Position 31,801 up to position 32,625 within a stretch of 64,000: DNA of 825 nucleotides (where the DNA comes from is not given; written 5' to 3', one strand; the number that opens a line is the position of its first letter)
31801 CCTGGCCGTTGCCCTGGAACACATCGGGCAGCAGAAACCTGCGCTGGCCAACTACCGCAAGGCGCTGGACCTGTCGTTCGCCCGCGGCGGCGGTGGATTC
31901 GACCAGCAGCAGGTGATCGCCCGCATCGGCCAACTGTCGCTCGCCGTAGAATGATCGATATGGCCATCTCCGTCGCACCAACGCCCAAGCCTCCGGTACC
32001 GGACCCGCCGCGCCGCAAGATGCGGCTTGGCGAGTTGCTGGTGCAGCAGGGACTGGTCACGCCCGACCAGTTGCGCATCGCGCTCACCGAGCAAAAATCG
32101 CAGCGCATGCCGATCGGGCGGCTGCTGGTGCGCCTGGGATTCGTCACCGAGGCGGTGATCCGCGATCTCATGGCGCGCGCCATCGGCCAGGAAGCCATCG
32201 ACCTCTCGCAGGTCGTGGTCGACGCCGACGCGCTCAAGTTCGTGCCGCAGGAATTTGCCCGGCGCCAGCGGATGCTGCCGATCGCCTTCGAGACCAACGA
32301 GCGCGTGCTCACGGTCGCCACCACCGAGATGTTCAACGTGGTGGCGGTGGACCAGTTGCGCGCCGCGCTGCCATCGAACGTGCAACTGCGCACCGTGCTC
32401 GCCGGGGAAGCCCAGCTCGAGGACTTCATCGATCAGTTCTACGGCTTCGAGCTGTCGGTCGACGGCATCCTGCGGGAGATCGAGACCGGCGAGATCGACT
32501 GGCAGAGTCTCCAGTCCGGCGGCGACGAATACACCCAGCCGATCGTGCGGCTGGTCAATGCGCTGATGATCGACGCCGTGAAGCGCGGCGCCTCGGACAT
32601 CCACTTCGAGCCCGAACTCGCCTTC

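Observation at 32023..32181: Near-perfect tandem MshEN c-di-GMP-binding motif at the N-terminus of the assembly ATPase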

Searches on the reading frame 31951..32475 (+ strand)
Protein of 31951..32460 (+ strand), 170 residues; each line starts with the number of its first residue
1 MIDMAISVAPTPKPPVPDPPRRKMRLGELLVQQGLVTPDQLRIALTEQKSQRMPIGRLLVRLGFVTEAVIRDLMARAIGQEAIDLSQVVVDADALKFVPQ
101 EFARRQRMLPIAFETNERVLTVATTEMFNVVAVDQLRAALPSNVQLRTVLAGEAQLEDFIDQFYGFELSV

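Call 15: search_solved_structures(query=window:31951-32460:+, max_evalue=1, show_alignments=5)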
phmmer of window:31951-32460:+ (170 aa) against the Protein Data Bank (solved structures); distinct sequences matched with E-value up to 1: 19.
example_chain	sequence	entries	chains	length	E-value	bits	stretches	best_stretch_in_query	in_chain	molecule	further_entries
6f8l_G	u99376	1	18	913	8.7e-29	104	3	10-122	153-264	Type IV pilus assembly protein PilF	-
5htl_A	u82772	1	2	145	1e-17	68.1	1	22-164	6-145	MSHA biogenesis protein MshE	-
3jc8_Ba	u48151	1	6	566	2.7e-17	66.7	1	25-165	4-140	Type IV-A pilus assembly ATPase PilB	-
5zfr_A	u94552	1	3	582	1.9e-16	64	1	19-166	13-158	Type IV pilus biogenesis ATPase PilB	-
6olj_C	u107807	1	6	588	6.4e-15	59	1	23-166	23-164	Type IV pilus biogenesis ATPase PilB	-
5tsg_B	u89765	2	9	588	6.5e-15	59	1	23-166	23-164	Type IV pilus biogenesis ATPase PilB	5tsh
6ejf_G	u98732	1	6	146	9.2e-10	42.2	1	21-164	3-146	Type IV pilus assembly protein PilF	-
8pfa_A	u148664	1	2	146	1e-09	42.1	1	21-123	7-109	c-di-GMP binding domain of the ATPase enzyme PilF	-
8pdk_A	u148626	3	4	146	2.6e-09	40.8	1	22-123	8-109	c-di-GMP binding domain of the ATPase enzyme PilF | ATP-binding motif-containing protein pilF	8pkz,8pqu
9glg_A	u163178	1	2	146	2.8e-09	40.7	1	22-123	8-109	ATP-binding motif-containing protein pilF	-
6ejf_J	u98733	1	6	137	3.5e-09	40.4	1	22-123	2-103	Type IV pilus assembly protein PilF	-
9gl5_A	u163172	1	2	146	6.6e-09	39.4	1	22-123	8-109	ATP-binding motif-containing protein pilF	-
8pe0_A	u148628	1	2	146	8.6e-09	39.1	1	22-123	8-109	c-di-GMP binding domain of the ATPase enzyme PilF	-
9g1w_A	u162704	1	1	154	9.1e-06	29.3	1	24-136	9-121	Type IV pilus assembly ATPase PilB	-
7lkm_A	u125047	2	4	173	8.8e-05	26.1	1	26-164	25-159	Pilus biogenesis protein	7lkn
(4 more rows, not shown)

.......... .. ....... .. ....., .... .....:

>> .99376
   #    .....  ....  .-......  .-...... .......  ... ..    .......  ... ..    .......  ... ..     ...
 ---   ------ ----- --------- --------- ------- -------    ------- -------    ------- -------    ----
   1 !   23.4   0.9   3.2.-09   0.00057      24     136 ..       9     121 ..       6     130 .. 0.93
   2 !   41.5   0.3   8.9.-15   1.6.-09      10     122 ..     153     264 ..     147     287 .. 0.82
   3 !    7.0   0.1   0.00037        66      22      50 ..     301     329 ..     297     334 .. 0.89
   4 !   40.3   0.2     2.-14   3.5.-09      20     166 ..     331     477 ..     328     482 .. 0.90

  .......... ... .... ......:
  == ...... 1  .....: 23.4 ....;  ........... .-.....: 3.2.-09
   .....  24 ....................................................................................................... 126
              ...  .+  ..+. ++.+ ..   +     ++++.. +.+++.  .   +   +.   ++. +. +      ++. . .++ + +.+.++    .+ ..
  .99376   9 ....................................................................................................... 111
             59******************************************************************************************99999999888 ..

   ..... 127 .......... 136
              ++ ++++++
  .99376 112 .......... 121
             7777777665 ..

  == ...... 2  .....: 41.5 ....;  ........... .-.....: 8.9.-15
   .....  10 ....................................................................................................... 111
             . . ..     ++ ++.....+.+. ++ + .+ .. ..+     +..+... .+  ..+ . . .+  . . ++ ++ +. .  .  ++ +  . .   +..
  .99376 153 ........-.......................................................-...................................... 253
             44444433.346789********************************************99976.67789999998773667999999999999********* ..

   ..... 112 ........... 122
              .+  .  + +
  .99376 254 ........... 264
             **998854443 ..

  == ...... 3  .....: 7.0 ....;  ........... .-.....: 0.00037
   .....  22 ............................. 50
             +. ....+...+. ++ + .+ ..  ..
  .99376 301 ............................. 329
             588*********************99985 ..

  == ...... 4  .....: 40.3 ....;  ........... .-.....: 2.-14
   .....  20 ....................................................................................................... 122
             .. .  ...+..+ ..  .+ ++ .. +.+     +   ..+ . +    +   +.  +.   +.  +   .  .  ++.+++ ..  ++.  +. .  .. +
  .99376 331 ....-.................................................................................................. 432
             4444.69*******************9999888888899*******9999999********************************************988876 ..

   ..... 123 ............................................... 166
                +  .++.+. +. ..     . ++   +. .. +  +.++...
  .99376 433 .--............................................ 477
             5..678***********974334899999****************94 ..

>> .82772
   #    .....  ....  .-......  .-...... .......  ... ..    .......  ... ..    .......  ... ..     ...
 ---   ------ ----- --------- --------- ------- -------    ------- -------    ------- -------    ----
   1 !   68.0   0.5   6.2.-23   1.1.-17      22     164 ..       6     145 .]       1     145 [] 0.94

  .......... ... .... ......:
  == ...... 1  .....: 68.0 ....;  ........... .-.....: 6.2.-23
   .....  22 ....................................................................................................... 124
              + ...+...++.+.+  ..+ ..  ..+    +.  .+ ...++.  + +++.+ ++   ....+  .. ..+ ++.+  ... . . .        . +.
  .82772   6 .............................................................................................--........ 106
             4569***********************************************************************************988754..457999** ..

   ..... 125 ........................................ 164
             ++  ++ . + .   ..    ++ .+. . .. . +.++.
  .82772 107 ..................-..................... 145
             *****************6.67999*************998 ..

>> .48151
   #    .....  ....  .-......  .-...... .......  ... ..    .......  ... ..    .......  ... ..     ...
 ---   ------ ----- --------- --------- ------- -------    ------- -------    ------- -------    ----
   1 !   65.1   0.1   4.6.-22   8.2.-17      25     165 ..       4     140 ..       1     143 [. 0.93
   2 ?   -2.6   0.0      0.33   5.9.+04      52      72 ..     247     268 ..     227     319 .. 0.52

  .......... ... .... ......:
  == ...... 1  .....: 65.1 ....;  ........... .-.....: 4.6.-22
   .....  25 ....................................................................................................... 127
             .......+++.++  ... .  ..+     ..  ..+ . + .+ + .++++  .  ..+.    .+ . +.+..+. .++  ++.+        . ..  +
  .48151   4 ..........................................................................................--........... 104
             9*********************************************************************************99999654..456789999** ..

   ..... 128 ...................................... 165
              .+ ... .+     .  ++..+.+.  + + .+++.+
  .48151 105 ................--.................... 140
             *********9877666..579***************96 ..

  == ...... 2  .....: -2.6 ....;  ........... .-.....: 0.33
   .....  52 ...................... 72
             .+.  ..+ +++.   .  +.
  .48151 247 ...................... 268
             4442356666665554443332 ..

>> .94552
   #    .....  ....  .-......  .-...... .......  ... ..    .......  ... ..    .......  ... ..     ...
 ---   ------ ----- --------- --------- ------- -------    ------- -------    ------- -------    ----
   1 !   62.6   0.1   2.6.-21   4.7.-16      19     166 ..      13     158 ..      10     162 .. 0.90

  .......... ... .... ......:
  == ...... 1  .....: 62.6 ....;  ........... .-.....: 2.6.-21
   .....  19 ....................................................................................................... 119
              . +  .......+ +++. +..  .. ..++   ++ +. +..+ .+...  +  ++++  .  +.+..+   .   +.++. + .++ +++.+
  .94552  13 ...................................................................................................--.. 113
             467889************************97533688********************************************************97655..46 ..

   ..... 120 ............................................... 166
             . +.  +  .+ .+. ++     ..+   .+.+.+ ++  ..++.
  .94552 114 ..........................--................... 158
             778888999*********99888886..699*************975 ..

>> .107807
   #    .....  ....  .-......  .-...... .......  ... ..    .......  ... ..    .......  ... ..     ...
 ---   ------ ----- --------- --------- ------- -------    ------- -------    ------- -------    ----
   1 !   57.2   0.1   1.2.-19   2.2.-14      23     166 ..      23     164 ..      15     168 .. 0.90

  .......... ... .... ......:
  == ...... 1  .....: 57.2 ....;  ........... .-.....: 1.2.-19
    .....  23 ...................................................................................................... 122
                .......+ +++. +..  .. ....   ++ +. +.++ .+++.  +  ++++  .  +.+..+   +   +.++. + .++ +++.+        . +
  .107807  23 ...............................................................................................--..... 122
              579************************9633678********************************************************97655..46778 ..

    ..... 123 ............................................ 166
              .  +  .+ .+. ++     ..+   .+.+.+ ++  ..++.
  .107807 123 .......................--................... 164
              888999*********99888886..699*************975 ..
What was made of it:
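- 32023..32094 (+): MshEN motif I, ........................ (residues 25-48). Aligns to V. cholerae MshE R9-Q32 (call 15).
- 32095..32109 (+): 5-residue non-conserved spacer, KSQRM (residues 49-53). Same length as in MshE (call 15).
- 32110..32181 (+): MshEN motif II, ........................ (residues 54-77); variant with Pro at position 1 and Ala at position 24. Aligns to V. cholerae MshE R38-Q61 (call 15).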

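Call 35: predict_structure(alignment_id=A1)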
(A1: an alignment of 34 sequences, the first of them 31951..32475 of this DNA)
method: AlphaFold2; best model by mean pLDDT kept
length: 175 residues; sequences in the alignment: 34
mean_pLDDT: 76.7   pTM: 0.68
mean pLDDT of the five models: 76.7, 70.5, 68.6, 67.9, 64.8
residues with pLDDT >= 90: 53; 70-90: 73; 50-70: 9; < 50: 40
segments of 3 or more residues with pLDDT < 50: 1-20, 156-175
pLDDT, mean of each block of 10 residues (from residue 1): 44 46 76 92 92 85 87 82 79 89 90 92 82 93 93 59 42 38
secondary structure, 60 per line:
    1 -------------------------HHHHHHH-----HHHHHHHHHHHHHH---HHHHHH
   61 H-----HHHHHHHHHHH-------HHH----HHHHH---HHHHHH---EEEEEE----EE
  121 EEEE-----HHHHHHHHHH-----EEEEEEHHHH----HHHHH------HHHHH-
elements in order: H26-32 H38-51 H55-61 H67-77 H92-96 H100-105 E109-114 E119-124 H130-139 E145-150 H151-154 H159-163 H170-174
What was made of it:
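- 31951..32022 (+): Variable N-terminal extension (residues 1-24) ending in the basic patch RRK. pLDDT below 50 for residues 1-20 (call 35).
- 32023..32094 (+): Predicted helices 26-32 and 38-51 (call 35).
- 32110..32181 (+): Predicted helices 55-61 and 67-77 (call 35).
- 32188..32454 (+): MshEN_C (T2SSE_N / N1E) alpha/beta subdomain, residues 80-168. Strands 109-114, 119-124 and 145-150 in the model (call 35).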

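Call 37: fold_search(model_id=the predicted structure, library=pdb)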
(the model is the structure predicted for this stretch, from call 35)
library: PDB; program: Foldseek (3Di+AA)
matches with E <= 10: 263; with E <= 0.001: 19
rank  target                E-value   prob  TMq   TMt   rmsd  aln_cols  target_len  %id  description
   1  5htl_B                4.1e-08  1.00  0.34  0.42  13.6       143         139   31  Structure of MshE with cdg (released 2016-10-05)
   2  5htl_A                2.6e-07  1.00  0.33  0.41  13.8       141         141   35  Structure of MshE with cdg (released 2016-10-05)
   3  9g1w_MODEL_1_A        1.1e-05  1.00  0.31  0.35  13.4       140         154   21  NMR solution structure of the Thermus thermophilus PilF-GSPIIA domain (released 2025-05-21)
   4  6ejf_G                1.9e-05  1.00  0.32  0.38  12.3       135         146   24  Thermus thermophilus PilF ATPase (apoprotein form) (released 2018-08-01)
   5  8pfa_A                5.5e-05  1.00  0.32  0.40  13.5       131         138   33  X-ray structure of the Thermus thermophilus K167R mutant of the PilF-GSPIIB domain in the c-di-GMP bound state (released 2024-06-26)
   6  7lkm_B                5.8e-05  1.00  0.31  0.36  13.4       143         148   22  The PilB(N-terminal_P70S mutant)-PilZ complex of the Type IV pilus from Xanthomonas citri (released 2021-08-11)
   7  8pkz_MODEL_1_A        5.8e-05  1.00  0.31  0.36  14.0       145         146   29  NMR solution structure of PilF-GSPIIB in the c-di-GMP bound state (released 2024-07-10)
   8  9gl5_A                6.2e-05  1.00  0.32  0.41  13.2       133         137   31  X-ray structure of the Thermus thermophilus Q190E mutant of the PilF-GSPIIB domain in the c-di-GMP bound state (released 2025-06-25)
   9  7lkm_A                6.2e-05  1.00  0.31  0.36  13.4       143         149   22  The PilB(N-terminal_P70S mutant)-PilZ complex of the Type IV pilus from Xanthomonas citri (released 2021-08-11)
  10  9glg_B                6.6e-05  1.00  0.32  0.40  13.5       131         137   32  X-ray structure of the Thermus thermophilus Q218E mutant of the PilF-GSPIIB domain in the c-di-GMP bound state (released 2025-06-25)
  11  7lkn_A                8.4e-05  1.00  0.31  0.37  13.4       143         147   21  The PilB(N-terminal_P70S mutant)-PilZ complex (SeMet) (released 2021-08-11)
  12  7lko_A                1.1e-04  1.00  0.30  0.35  13.4       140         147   21  The PilB(N-terminal)-PilZ complex of the Type IV pilus from Xanthomonas citri (2.9 A) (released 2021-08-11)
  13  8pfa_B                1.2e-04  1.00  0.30  0.37  13.5       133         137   32  X-ray structure of the Thermus thermophilus K167R mutant of the PilF-GSPIIB domain in the c-di-GMP bound state (released 2024-06-26)
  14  8pdk_A                2.5e-04  1.00  0.34  0.42  13.5       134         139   30  X-ray structure of the Thermus thermophilus PilF-GSPIIB domain in the c-di-GMP bound state (released 2024-06-26)
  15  2d27                  2.7e-04  1.00  0.27  0.30  15.3       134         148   23  Structure of the N-terminal domain of XpsE (crystal form I4122) (released 2005-09-20)
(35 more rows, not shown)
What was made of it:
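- Closest known: Xanthomonas XpsE N-domain. Same: It is a weak sequence and structure match (calls 15, 37).
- AF2 helices at 26-32, 38-51, 55-61 and 67-77 with pLDDT 85-92; the top Foldseek hit is 5HTL (MshE with c-di-GMP) at probability 1.0 and E = 4e-8 (calls 35, 37).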

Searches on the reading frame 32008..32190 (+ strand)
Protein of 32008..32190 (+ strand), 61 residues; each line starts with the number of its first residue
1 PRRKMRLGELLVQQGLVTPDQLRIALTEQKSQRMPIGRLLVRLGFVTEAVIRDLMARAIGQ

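Call 80: search_protein_representatives(protein=window:32008-32190:+)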
Query: 61 residues. Proteins with E-value up to 0.001 (for the whole library): 4986; up to 1e-10: 436; up to 1e-30: 0. The best 150 are listed.
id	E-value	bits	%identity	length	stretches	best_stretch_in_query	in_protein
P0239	2.4e-25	102.5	36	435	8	6-55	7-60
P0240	7.1e-24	98.0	87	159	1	2-61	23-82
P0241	1.2e-23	97.2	85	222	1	2-61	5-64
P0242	1.7e-23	96.7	85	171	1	2-61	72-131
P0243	4.2e-23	95.5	37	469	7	5-57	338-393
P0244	7.3e-23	94.8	31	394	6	4-49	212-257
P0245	1.0e-22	94.3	38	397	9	5-54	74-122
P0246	2.8e-22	93.0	34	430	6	6-60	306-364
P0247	4.7e-22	92.3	80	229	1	2-61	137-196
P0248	5.0e-22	92.2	40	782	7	4-49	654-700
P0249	1.2e-21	91.0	32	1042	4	6-60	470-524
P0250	1.8e-21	90.5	36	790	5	4-55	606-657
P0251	2.1e-21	90.2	82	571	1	2-58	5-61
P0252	6.7e-21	88.7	84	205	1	2-56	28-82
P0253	9.1e-21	88.3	45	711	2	4-60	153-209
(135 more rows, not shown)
